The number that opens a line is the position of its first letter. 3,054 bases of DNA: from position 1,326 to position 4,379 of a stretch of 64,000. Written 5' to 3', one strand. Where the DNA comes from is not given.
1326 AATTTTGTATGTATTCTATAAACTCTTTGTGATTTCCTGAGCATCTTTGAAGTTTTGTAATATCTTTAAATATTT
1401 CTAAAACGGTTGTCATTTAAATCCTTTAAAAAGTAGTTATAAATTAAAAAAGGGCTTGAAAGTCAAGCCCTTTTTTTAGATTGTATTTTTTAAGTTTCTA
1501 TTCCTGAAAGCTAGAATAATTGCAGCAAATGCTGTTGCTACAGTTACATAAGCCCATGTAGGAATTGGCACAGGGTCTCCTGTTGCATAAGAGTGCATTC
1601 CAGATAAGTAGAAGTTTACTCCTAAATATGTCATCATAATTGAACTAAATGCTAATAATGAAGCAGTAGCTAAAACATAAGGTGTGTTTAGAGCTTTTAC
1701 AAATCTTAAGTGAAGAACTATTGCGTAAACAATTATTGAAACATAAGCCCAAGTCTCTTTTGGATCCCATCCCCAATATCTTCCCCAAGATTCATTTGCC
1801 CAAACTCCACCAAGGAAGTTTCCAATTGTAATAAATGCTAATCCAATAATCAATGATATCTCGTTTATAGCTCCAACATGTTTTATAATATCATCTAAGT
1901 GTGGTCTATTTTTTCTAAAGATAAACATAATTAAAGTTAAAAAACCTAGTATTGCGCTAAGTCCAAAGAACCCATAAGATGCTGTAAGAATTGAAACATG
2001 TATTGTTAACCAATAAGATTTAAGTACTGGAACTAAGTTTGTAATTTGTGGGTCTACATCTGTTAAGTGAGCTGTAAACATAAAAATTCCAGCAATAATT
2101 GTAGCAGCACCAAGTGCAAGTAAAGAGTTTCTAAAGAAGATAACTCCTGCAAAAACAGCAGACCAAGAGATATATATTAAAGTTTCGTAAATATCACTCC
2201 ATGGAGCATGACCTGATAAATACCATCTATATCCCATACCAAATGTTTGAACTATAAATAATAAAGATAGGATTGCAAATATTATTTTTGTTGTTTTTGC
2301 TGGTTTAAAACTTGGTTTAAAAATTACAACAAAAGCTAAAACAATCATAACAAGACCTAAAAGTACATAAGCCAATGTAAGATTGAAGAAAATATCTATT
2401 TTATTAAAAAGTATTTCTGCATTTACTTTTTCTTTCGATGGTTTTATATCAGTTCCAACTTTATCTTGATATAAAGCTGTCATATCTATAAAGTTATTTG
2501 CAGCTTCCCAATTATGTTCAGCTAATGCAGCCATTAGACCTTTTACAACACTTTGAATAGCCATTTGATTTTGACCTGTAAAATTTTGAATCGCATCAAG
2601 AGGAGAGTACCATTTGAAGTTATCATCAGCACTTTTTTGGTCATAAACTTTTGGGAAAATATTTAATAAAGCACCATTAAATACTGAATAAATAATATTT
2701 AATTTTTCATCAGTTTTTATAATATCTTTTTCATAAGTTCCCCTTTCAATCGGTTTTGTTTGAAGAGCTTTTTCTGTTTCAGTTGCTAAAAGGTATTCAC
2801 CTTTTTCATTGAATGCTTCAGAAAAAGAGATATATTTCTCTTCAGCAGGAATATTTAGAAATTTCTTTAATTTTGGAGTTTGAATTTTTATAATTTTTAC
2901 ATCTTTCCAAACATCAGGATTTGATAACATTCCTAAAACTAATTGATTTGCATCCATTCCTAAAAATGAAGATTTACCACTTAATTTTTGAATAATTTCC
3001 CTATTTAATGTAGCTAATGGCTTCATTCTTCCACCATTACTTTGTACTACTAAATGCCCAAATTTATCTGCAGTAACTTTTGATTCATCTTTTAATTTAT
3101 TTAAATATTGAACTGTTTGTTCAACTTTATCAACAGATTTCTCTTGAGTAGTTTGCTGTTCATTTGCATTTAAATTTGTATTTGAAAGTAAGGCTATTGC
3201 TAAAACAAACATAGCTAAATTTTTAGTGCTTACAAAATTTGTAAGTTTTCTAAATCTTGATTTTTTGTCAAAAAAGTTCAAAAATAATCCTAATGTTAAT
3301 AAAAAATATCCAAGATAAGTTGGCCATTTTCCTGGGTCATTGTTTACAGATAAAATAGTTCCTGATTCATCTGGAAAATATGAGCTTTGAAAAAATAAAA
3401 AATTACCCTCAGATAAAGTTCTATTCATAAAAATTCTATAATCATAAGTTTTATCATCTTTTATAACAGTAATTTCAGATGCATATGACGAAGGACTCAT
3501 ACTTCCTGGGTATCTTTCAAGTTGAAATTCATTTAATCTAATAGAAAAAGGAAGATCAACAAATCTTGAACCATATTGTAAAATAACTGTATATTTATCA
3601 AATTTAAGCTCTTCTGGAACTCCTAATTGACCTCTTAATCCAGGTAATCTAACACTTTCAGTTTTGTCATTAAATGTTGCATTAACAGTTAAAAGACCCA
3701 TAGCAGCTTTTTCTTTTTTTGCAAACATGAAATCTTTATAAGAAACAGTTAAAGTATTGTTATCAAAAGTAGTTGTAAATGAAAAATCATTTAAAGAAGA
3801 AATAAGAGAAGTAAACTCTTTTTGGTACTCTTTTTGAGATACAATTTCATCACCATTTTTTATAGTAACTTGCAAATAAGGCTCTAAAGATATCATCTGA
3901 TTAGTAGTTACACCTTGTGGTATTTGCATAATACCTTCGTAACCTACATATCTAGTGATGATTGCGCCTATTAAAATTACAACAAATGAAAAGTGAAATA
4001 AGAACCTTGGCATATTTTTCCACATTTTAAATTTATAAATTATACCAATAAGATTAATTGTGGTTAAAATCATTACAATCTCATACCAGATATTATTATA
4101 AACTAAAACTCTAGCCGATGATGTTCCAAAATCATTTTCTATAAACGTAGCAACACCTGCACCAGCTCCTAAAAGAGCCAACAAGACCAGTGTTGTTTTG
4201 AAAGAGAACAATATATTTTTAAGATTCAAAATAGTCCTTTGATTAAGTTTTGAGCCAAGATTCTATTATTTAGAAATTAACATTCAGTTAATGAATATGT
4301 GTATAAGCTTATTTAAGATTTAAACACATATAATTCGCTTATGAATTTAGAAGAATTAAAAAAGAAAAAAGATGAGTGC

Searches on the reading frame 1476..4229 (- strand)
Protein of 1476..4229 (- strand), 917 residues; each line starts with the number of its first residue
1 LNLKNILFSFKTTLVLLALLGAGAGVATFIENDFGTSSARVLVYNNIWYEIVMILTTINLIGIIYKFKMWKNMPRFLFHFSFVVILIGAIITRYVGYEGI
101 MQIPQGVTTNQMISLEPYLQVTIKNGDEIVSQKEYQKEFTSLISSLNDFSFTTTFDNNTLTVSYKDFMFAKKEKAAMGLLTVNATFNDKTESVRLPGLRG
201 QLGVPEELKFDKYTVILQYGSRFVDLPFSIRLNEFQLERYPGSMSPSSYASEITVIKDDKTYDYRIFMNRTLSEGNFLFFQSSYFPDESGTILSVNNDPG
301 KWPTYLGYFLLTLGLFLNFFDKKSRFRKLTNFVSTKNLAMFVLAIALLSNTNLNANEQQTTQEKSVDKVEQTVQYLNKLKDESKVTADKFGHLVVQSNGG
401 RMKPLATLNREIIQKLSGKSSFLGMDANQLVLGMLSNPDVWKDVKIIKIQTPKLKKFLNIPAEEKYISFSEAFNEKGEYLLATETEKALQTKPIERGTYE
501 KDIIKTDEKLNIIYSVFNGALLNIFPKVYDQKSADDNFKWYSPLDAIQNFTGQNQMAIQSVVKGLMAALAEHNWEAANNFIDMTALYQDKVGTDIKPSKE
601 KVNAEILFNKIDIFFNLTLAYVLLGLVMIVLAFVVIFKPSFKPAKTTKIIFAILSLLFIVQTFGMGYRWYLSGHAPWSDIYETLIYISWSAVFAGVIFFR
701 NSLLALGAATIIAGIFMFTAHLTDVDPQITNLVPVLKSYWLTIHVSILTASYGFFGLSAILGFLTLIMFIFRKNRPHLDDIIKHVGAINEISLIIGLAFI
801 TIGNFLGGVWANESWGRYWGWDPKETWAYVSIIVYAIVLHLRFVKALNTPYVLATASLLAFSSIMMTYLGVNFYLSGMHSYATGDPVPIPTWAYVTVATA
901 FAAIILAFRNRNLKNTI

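Call 48: search_protein_families(library=ncbifam, proteins=[window:1476-4229:-], max_evalue=1e-10)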
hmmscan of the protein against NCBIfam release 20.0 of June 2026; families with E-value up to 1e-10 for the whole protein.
window:1476-4229:- (917 aa): 1 family
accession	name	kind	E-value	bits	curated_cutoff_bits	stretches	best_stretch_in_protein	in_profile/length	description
TIGR03144.1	cytochr_II_ccsB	equivalog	5.8e-49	167.1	187.6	1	656-882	4-252/252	c-type cytochrome biogenesis protein CcsB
